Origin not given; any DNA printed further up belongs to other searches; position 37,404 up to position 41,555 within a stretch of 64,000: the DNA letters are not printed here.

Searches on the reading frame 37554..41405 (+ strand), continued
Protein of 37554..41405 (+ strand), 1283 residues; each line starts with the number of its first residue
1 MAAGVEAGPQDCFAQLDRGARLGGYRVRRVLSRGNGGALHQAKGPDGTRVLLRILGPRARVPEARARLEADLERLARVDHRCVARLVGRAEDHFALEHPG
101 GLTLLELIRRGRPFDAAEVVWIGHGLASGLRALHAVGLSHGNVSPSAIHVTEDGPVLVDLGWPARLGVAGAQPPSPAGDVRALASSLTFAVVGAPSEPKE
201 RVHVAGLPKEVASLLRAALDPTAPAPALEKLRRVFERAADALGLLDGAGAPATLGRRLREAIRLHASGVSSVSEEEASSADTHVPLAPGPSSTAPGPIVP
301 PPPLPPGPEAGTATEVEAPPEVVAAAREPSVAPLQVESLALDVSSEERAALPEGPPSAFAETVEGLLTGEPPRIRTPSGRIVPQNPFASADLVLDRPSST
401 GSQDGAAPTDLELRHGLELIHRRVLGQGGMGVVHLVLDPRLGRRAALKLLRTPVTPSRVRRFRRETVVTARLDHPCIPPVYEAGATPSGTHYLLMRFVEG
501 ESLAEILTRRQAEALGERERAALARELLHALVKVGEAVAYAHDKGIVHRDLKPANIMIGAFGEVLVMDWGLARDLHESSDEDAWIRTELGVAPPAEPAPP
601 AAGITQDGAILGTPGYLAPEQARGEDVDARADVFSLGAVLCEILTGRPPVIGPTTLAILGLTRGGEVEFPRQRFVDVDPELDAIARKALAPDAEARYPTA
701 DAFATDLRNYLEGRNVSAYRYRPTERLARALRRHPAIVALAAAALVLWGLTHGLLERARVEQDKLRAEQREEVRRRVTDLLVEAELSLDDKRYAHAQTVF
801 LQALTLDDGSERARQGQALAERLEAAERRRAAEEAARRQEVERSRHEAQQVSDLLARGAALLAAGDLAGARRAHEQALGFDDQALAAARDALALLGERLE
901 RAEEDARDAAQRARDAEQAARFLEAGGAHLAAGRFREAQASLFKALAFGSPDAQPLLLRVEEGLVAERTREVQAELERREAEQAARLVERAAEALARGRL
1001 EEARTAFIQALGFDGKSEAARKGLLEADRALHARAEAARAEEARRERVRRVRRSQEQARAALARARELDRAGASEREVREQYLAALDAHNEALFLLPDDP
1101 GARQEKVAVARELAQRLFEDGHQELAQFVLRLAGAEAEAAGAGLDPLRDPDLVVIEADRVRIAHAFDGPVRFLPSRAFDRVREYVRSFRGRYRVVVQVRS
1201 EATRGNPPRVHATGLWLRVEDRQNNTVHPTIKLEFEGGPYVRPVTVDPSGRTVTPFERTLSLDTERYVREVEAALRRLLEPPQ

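Call 12: find_encoding_contigs(protein=P0122, flank=8000, max_places=3)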
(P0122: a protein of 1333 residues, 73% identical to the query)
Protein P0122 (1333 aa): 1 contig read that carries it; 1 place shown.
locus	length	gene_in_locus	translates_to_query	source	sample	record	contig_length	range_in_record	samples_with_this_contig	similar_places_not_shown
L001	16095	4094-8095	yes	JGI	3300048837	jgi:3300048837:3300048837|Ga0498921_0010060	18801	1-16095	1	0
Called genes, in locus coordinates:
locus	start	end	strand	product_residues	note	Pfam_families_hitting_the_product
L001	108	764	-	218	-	PF00994:MoCF_biosynth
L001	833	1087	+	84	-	-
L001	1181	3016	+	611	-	PF20154:LNT_N, PF00795:CN_hydrolase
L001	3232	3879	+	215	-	-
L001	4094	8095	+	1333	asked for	PF03109:ABC1 (faint), PF00069:Pkinase, PF07714:PK_Tyr_Ser-Thr, PF07719:TPR_2 (faint)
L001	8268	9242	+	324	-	PF04542:Sigma70_r2, PF22029:PhyR_sigma2, PF04545:Sigma70_r4 (weak), PF08281:Sigma70_r4_2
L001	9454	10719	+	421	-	PF00149:Metallophos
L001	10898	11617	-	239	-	PF03853:YjeF_N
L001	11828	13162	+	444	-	PF03446:NAD_binding_2 (weak), PF03721:UDPG_MGDP_dh_N, PF00984:UDPG_MGDP_dh, PF03720:UDPG_MGDP_dh_C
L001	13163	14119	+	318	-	PF01073:3Beta_HSD, PF01370:Epimerase, PF07993:NAD_binding_4 (faint), PF16363:GDP_Man_Dehyd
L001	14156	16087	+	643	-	PF04151:PPC (faint)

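Call 13: find_encoding_contigs(protein=P0123, flank=8000, max_places=3)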
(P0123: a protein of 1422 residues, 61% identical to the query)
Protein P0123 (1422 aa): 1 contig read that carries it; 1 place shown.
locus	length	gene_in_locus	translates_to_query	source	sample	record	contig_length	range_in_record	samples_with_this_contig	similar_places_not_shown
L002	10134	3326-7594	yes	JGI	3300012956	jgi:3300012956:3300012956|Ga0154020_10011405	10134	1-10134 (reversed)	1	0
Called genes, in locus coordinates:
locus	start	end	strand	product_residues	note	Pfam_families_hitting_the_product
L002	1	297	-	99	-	?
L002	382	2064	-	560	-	PF13418:Beta-prop_TYW4 (faint), PF24981:Beta-prop_ATRN-LZTR1 (faint), PF24681:Kelch_KLHDC2_KLHL20_DRC7, PF13415:Beta-prop_FBX42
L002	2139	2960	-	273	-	-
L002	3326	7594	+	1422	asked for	PF03109:ABC1 (faint), PF00069:Pkinase, PF07714:PK_Tyr_Ser-Thr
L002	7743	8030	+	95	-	PF05532:CsbD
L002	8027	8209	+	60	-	-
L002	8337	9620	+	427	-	PF01594:AI-2E_transport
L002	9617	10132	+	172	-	?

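Call 14: find_encoding_contigs(protein=P0126, flank=8000, max_places=3)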
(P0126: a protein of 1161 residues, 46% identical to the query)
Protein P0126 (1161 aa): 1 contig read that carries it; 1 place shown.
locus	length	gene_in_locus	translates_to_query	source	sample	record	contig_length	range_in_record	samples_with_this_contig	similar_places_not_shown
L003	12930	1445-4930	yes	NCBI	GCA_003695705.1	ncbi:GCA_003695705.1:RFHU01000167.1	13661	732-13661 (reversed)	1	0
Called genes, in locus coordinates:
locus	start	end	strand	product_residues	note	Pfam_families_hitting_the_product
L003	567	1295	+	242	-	PF11964:SpoIIAA-like, PF05239:PRC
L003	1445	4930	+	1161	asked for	PF00069:Pkinase, PF07714:PK_Tyr_Ser-Thr, PF03109:ABC1 (weak), PF07719:TPR_2 (faint), PF00515:TPR_1 (faint)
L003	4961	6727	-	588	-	PF01969:Ni_insertion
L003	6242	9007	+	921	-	PF13646:HEAT_2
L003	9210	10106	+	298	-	PF01479:S4, PF00849:PseudoU_synth_2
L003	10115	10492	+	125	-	-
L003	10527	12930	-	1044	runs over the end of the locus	PF00069:Pkinase, PF07714:PK_Tyr_Ser-Thr, PF03781:FGE-sulfatase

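Call 37: find_encoding_contigs(protein=P0124, flank=8000, max_places=3)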
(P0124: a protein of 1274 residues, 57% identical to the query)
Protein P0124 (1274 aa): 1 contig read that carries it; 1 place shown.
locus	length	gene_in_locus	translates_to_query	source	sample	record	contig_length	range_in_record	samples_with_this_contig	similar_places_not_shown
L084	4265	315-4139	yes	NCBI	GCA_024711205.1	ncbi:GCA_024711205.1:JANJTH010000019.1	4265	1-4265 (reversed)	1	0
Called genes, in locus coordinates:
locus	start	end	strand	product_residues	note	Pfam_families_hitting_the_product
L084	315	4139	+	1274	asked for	PF07719:TPR_2 (faint), PF00069:Pkinase, PF07714:PK_Tyr_Ser-Thr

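Call 38: find_encoding_contigs(protein=P0125, flank=8000, max_places=3)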
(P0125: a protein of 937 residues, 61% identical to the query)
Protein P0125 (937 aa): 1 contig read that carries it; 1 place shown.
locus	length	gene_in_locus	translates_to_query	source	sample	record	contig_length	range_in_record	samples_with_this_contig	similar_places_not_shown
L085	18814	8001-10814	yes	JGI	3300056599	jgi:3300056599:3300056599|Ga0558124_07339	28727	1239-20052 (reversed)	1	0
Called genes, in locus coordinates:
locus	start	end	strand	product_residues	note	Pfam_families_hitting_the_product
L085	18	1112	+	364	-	PF00365:PFK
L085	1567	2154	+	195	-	PF01075:Glyco_transf_9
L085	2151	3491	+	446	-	-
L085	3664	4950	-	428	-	-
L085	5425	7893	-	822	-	-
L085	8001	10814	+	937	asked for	PF00069:Pkinase, PF07714:PK_Tyr_Ser-Thr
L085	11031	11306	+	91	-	PF05532:CsbD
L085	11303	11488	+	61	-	-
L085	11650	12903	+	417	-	PF01594:AI-2E_transport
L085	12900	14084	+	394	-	PF01594:AI-2E_transport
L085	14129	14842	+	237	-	PF08241:Methyltransf_11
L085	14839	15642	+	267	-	PF00535:Glycos_transf_2, PF13641:Glyco_tranf_2_3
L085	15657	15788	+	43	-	-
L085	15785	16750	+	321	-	-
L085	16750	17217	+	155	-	PF00583:Acetyltransf_1, PF13673:Acetyltransf_10 (weak), PF13508:Acetyltransf_7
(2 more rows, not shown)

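Call 39: find_encoding_contigs(protein=P0129, flank=8000, max_places=3)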
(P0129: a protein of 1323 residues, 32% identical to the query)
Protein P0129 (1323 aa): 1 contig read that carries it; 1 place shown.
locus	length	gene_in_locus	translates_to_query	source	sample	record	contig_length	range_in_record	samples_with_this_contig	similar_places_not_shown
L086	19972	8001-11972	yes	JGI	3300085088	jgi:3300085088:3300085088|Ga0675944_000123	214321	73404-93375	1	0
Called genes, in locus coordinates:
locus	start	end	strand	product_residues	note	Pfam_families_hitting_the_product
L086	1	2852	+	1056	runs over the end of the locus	PF13428:TPR_14 (faint), PF00515:TPR_1 (weak), PF07719:TPR_2 (weak), PF13181:TPR_8 (weak), PF08308:PEGA (weak), PF13360:PQQ_2 (weak), PF13570:Beta-prop_ACSF4, PF13360:PQQ_2, +3 more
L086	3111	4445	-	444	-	-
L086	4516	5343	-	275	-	PF04376:ATE_N, PF04377:ATE_C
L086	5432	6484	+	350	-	PF01209:Ubie_methyltran (weak), PF08241:Methyltransf_11, PF08242:Methyltransf_12 (weak), PF13649:Methyltransf_25, PF13847:Methyltransf_31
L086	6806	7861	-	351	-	PF01476:LysM, PF03734:YkuD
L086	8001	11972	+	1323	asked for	PF00069:Pkinase, PF07714:PK_Tyr_Ser-Thr, PF03109:ABC1 (weak), PF17667:Pkinase_fungal (faint), PF00069:Pkinase, PF07714:PK_Tyr_Ser-Thr, PF01636:APH (weak)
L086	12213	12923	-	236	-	PF16697:Yop-YscD_cpl, PF00498:FHA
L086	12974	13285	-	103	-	PF01740:STAS, PF13466:STAS_2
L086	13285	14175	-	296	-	-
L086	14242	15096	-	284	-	PF01503:PRA-PH (faint), PF03819:MazG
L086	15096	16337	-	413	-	PF01966:HD, PF13286:HD_assoc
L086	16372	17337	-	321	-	-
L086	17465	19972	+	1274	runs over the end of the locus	-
